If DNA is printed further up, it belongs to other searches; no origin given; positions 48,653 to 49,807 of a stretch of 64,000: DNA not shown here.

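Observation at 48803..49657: Stand-alone E2 acyltransferase catalytic-domain homolog with the catalytic His replaced by Glu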

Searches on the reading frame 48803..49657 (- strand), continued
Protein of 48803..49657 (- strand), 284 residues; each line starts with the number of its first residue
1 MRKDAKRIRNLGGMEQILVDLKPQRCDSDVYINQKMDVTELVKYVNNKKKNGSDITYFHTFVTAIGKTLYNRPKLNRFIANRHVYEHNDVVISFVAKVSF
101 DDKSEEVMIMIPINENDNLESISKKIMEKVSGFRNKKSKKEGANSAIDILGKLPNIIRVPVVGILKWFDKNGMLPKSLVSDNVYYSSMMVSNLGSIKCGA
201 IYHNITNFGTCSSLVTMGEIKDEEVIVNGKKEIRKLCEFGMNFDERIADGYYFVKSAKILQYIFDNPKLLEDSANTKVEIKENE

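Call 27: search_solved_structures(query=A1, max_evalue=0.001, show_alignments=3)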
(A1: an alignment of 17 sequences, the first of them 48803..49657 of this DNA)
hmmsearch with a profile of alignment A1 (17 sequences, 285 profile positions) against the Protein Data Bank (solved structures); distinct sequences matched with E-value up to 0.001: 2.
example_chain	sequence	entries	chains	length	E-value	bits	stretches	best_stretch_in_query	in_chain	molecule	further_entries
3mae_A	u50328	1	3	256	3.7e-10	42.7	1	32-140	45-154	2-oxoisovalerate dehydrogenase E2 component, dihydrolipoamide acetyltransferase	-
9njt_A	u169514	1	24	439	6.8e-05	25.4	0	213-270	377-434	Dihydrolipoyllysine-residue succinyltransferase component of 2-oxoglutarate dehydrogenase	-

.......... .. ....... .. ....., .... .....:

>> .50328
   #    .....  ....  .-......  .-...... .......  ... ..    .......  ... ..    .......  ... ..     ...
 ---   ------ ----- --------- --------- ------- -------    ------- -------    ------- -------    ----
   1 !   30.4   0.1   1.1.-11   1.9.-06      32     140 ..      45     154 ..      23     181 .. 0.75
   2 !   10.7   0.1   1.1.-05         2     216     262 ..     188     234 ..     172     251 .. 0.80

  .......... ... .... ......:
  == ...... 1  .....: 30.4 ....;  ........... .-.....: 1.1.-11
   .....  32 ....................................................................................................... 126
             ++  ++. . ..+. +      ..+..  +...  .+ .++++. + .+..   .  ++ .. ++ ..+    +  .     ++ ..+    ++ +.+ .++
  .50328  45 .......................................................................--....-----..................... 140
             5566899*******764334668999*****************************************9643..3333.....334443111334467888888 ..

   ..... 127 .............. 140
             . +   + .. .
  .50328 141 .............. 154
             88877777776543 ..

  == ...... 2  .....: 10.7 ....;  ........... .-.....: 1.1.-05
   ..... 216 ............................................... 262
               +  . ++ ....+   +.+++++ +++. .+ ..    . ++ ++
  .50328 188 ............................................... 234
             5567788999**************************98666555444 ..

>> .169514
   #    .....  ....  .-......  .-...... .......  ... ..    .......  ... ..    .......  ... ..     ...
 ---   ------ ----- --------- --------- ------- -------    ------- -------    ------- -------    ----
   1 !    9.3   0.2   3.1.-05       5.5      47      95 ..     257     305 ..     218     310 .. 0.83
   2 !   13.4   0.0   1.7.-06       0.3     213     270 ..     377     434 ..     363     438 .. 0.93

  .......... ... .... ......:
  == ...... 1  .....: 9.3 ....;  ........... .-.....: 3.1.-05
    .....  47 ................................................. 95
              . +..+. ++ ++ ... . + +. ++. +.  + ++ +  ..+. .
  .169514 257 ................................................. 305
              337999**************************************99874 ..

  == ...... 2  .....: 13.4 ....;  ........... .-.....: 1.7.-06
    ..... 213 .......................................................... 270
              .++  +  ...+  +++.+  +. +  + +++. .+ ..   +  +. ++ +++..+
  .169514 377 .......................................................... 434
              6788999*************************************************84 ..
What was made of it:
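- Checked: a 17-sequence profile (call 27);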

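Call 34: find_encoding_contigs(protein=P0057, flank=6000, max_places=2)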
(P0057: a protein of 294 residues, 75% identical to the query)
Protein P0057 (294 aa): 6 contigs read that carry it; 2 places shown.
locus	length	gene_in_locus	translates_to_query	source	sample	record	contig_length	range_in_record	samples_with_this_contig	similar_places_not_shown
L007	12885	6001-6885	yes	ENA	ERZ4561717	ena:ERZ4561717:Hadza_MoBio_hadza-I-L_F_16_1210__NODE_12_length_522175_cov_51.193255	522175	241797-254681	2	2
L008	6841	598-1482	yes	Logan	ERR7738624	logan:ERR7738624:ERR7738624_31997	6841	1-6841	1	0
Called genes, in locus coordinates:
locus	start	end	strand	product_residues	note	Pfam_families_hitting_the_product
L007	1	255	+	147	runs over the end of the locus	PF09424:YqeY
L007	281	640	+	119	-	-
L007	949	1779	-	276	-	-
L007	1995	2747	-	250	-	-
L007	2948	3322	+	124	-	PF22751:DUF488-N3a (weak)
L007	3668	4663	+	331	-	-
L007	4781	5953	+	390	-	PF13439:Glyco_transf_4, PF20706:GT4-conflict (weak), PF00534:Glycos_transf_1, PF13692:Glyco_trans_1_4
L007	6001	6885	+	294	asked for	PF00198:2-oxoacid_dh (weak)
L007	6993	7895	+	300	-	PF17125:Methyltr_RsmF_N (faint), PF22458:RsmF-B_ferredox (weak), PF01189:Methyltr_RsmB-F, PF13847:Methyltransf_31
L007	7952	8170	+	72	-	-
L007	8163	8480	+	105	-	PF07875:Coat_F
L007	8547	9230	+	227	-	PF01048:PNP_UDP_1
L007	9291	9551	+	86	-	PF04232:SpoVS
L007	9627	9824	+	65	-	-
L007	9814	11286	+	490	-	-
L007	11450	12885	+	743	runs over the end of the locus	PF02901:PFL-like, PF01228:Gly_radical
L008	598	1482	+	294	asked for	PF00198:2-oxoacid_dh (weak)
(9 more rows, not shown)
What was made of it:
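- GT4 47 nt upstream (L007; call 34).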

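Call 41: find_related_loci(query=A1, collection=genome_contigs, flank=6000)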
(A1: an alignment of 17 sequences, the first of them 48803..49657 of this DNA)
Query A1 (284 aa) in genome_contigs; peptide patterns used: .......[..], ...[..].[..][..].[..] (x = any residue, [..] = any of these).
171 stretches matched a pattern; 133 encode a relative of the query (tblastn E <= 1e-3); the best 80 are kept; 80 distinct loci.
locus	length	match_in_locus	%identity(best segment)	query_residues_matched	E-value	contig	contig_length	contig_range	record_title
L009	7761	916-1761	88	1-282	5e-170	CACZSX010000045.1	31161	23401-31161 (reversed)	MAG: uncultured Erysipelotrichaceae bacterium isolate RUG12915 genome assembly, contig: RUG12915_asm_45, whole genome sh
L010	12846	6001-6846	76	2-282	3e-148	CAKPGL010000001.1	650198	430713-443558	MAG: uncultured Bacilli bacterium isolate REFINED_METABAT215_TOP10_CONTIGS_1500_ASSEMBLY_K77_MERGED__Hadza_MoBio_hadza-I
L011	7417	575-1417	75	1-282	2e-147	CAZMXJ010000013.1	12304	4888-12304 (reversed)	MAG TPA_asm: uncultured Clostridium sp. isolate binchicken_co365_227 genome assembly, contig: NODE_3755_length_12304_cov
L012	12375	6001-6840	74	1-279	3e-145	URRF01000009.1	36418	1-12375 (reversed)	uncultured Mollicutes bacterium isolate UMGS1266 genome assembly, contig: NODE_193_length_36418_cov_9.853670, whole geno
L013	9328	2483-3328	76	2-282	3e-145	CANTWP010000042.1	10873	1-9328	MAG: uncultured Bacilli bacterium isolate dsm_us_coassembly__bin58 genome assembly, contig: dsm_us_coassembly__k59_39590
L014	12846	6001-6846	71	2-282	2e-144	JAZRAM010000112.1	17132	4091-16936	MAG: Bacilli bacterium isolate T1900045141_TC20190135.MAGScoT_cleanbin_000018 SGB_4920_k141_2792570, whole genome shotgu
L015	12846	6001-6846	72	2-282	9e-145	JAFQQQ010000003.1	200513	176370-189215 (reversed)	MAG: Bacilli bacterium isolate RGIG2062 Goat_Colon-2__c190, whole genome shotgun sequence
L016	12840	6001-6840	74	2-280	2e-143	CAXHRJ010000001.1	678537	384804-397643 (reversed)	MAG: uncultured Bacilli bacterium isolate ena-SAMPLE-TAB-22-03-2024-10:43:23:847-115527 genome assembly, contig: NODE_7_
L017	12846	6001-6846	71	2-282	2e-143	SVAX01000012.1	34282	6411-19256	MAG: Bacillota bacterium isolate SIG213 NODE_26730_length_34282_cov_8.439262, whole genome shotgun sequence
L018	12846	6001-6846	71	1-282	6e-143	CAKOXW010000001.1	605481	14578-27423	MAG: uncultured Bacilli bacterium isolate REFINED_METABAT215_TOP10_CONTIGS_1500_ASSEMBLY_K77_MERGED__Hadza_MoBio_hadza-I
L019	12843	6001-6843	71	3-283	1e-142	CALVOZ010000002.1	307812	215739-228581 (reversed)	MAG: uncultured Bacilli bacterium isolate BRZ_CP__bin63 genome assembly, contig: BRZ_CP__NODE_21_length_307812_cov_35.11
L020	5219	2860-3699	71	3-282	8e-144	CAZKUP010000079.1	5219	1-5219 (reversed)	MAG TPA_asm: uncultured Clostridium sp. isolate SRP313737_co1_172 genome assembly, contig: NODE_21757_length_5219_cov_55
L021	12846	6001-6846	71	2-282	3e-142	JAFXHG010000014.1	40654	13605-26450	MAG: Bacilli bacterium isolate RGIG6413 Sheep_Rectum-5__c200702, whole genome shotgun sequence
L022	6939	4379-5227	72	2-283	2e-142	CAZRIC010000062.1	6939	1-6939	MAG TPA_asm: uncultured Muribaculaceae bacterium isolate SRP287540_co1_70 genome assembly, contig: NODE_11954_length_693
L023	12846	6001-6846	72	2-282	4e-142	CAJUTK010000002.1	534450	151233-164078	MAG TPA_asm: uncultured Bacilli bacterium isolate MGBC165900 genome assembly, contig: MGBC165900.2, whole genome shotgun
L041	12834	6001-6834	67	2-279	4e-133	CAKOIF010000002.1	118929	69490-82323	MAG: uncultured Bacilli bacterium isolate REFINED_METABAT215_TOP10_CONTIGS_1500_ASSEMBLY_K77_MERGED__Hadza_MoBio_C-REDO_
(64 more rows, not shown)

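Call 47: search_protein_representatives(protein=window:48803-49657:-)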
Query: 284 residues. Proteins with E-value up to 0.001 (for the whole library): 1474; up to 1e-10: 748; up to 1e-30: 144. The best 150 are listed.
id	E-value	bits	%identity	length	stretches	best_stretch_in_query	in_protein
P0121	6.0e-107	373.6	60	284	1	3-280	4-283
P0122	2.4e-104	365.1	60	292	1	2-281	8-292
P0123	5.3e-88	311.5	53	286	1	2-283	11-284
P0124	5.1e-84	298.4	51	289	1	2-280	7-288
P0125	7.5e-79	281.5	69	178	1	108-282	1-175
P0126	6.3e-75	268.6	68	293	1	105-282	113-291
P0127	6.5e-73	262.0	50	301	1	11-279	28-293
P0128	2.8e-64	233.7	39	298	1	2-272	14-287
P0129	4.7e-64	233.0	41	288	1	2-281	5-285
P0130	1.1e-63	231.8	66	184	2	74-198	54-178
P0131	3.5e-60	220.3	42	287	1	8-274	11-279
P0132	5.7e-58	213.0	39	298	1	12-272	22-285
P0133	9.4e-58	212.3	39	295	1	2-272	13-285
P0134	5.4e-56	206.5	47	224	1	67-279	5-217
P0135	4.6e-55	203.5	37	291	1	2-280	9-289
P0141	3.7e-51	190.7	34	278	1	5-273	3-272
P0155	1.9e-45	172.0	35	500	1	2-280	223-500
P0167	2.4e-41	158.5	32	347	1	2-273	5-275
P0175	1.4e-39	152.7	31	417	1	2-282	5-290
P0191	6.2e-38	147.3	34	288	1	2-271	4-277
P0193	1.1e-37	146.6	32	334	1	2-274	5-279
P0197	5.0e-37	144.4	28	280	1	2-273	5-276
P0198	5.6e-37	144.2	30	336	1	2-278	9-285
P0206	8.7e-36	140.3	30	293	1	2-273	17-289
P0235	2.6e-33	132.2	31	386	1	2-266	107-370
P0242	1.5e-32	129.7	29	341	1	2-273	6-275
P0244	1.6e-32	129.6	25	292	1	2-274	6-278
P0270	2.5e-30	122.4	28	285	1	2-281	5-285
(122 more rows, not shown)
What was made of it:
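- On 2-oxoacid dehydrogenase E2 component (dihydrolipoyl acyltransferase): Family members are about 275-310 aa and align end to end (call 47).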

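Call 50: list_cluster_members(proteins=[P0121, P0128, P0141, P0155, P0167, P0175, P0197, P0235, P0244, P0270])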
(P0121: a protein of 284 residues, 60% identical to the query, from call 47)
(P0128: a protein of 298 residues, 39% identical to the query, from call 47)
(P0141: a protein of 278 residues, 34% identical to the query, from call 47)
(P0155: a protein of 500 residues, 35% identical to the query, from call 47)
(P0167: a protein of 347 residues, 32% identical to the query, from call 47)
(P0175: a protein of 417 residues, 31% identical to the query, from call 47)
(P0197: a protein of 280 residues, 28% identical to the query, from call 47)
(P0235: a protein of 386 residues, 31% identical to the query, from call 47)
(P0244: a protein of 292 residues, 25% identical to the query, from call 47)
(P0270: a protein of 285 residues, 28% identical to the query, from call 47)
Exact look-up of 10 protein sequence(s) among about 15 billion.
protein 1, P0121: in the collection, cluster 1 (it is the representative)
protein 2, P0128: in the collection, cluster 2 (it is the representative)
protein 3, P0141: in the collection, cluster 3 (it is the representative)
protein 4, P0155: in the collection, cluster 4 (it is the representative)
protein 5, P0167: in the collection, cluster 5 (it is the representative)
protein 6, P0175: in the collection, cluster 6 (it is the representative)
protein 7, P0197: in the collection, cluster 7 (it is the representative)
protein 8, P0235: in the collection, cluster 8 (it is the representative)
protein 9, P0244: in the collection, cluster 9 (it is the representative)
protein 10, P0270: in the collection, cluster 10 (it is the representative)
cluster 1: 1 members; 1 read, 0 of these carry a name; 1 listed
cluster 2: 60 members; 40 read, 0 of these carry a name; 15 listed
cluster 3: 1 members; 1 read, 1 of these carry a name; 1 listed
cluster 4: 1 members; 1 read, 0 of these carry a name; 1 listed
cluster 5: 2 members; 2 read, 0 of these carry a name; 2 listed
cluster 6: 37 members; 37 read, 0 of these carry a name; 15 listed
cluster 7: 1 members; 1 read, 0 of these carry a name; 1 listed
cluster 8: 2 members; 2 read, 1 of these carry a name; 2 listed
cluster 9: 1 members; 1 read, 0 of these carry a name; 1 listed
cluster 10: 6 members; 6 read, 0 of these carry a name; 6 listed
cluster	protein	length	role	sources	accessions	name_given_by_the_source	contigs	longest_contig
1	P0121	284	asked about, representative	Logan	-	-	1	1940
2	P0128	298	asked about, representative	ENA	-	-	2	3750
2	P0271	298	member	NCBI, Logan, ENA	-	-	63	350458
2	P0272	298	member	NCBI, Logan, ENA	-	-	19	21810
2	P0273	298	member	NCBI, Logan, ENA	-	-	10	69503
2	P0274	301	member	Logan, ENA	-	-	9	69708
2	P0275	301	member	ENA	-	-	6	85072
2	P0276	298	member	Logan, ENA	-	-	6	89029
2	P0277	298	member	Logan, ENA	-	-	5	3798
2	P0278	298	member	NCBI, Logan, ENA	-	-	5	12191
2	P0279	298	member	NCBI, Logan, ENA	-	-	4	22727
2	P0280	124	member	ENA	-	-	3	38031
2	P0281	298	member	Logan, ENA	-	-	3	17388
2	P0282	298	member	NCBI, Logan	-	-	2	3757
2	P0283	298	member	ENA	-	-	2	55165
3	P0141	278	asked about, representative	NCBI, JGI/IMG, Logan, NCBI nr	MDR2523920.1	MAG: 2-oxo acid dehydrogenase subunit E2 [Candidatus Nomurabacteria bacterium] | pyruvate/2-oxoglutarate dehydrogenase complex dihydrolipoamide acyltransferase (E2) ... | 2-oxo acid dehydrogenase subunit E2 [Candidatus Nomurabacteria bacterium]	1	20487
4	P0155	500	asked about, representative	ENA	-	-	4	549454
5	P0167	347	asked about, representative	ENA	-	-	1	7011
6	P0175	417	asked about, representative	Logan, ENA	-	-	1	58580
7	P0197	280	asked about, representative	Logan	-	-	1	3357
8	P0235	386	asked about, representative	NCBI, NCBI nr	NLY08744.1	MAG: 2-oxoglutarate dehydrogenase [Tissierellia bacterium] | 2-oxoglutarate dehydrogenase [Tissierellia bacterium]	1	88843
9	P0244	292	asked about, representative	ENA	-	-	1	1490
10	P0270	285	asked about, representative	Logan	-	-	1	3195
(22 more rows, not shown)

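Call 52: search_protein_families(library=pfam, proteins=[L041:6821-8548:+, L041:8502-9134:+, L041:9118-9948:+, P0155, P0175, P0235, P0167, P0242, P0198, P0193], max_evalue=0.001)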
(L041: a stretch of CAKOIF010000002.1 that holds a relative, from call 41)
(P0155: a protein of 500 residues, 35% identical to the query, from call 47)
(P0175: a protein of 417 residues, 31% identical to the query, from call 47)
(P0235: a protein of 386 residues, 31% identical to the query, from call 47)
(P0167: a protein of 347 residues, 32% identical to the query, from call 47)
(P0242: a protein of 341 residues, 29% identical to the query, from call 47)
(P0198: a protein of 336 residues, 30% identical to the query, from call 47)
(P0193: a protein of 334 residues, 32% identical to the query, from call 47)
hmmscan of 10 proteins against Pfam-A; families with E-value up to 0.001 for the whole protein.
L041:6821-8548:+ (575 aa): 2 families
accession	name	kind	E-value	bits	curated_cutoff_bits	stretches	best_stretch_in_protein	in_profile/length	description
PF00501.34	AMP-binding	-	4e-73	246.8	29.9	1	41-427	4-384/384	AMP-binding enzyme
PF13193.12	AMP-binding_C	-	3.2e-17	63.6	24.5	1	483-560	2-76/76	AMP-binding enzyme C-terminal domain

L041:8502-9134:+ (210 aa): 1 family
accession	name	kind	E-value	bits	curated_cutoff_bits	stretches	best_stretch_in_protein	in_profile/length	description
PF01553.26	Acyltransferase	-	2.9e-27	95.5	23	1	37-159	3-131/132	Acyltransferase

L041:9118-9948:+ (276 aa): 1 family
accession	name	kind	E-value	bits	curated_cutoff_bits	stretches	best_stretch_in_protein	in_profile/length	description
PF01553.26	Acyltransferase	-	6.5e-18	65.3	23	1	26-229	2-131/132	Acyltransferase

P0155 (500 aa): 3 families
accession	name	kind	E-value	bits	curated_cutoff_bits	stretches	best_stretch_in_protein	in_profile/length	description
PF00198.28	2-oxoacid_dh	-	9e-12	45.4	23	1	396-490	139-230/232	2-oxoacid dehydrogenases acyltransferase (catalytic domain)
PF04138.20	GtrA_DPMS_TM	-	3e-05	24.6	26.1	1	22-140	1-117/117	GtrA/DPMS, transmembrane domain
PF14007.11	YtpI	-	0.00064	20.5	29.4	0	163-203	36-76/87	YtpI-like protein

P0175 (417 aa): 1 family
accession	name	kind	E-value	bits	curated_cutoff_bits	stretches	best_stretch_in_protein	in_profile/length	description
PF00198.28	2-oxoacid_dh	-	1.5e-11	44.7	23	1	26-100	23-103/232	2-oxoacid dehydrogenases acyltransferase (catalytic domain)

P0235 (386 aa): 1 family
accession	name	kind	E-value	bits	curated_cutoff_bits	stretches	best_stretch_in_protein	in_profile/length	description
PF00198.28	2-oxoacid_dh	-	3.6e-07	30.3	23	1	319-372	175-228/232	2-oxoacid dehydrogenases acyltransferase (catalytic domain)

P0167 (347 aa): 1 family
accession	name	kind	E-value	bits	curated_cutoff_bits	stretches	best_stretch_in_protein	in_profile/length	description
PF00198.28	2-oxoacid_dh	-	2.3e-10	40.8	23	1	216-272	175-230/232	2-oxoacid dehydrogenases acyltransferase (catalytic domain)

P0242 (341 aa): 1 family
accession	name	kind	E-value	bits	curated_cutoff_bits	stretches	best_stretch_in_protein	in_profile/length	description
PF00198.28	2-oxoacid_dh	-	6.3e-09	36.1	23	1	189-271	149-229/232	2-oxoacid dehydrogenases acyltransferase (catalytic domain)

P0198 (336 aa): 1 family
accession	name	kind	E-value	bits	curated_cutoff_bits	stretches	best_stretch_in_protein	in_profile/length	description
PF00198.28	2-oxoacid_dh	-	1.6e-07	31.5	23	1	221-277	175-230/232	2-oxoacid dehydrogenases acyltransferase (catalytic domain)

P0193 (334 aa): 1 family
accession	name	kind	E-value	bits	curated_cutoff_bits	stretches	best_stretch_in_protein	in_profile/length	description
PF00198.28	2-oxoacid_dh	-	7.2e-07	29.3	23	1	210-275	168-231/232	2-oxoacid dehydrogenases acyltransferase (catalytic domain)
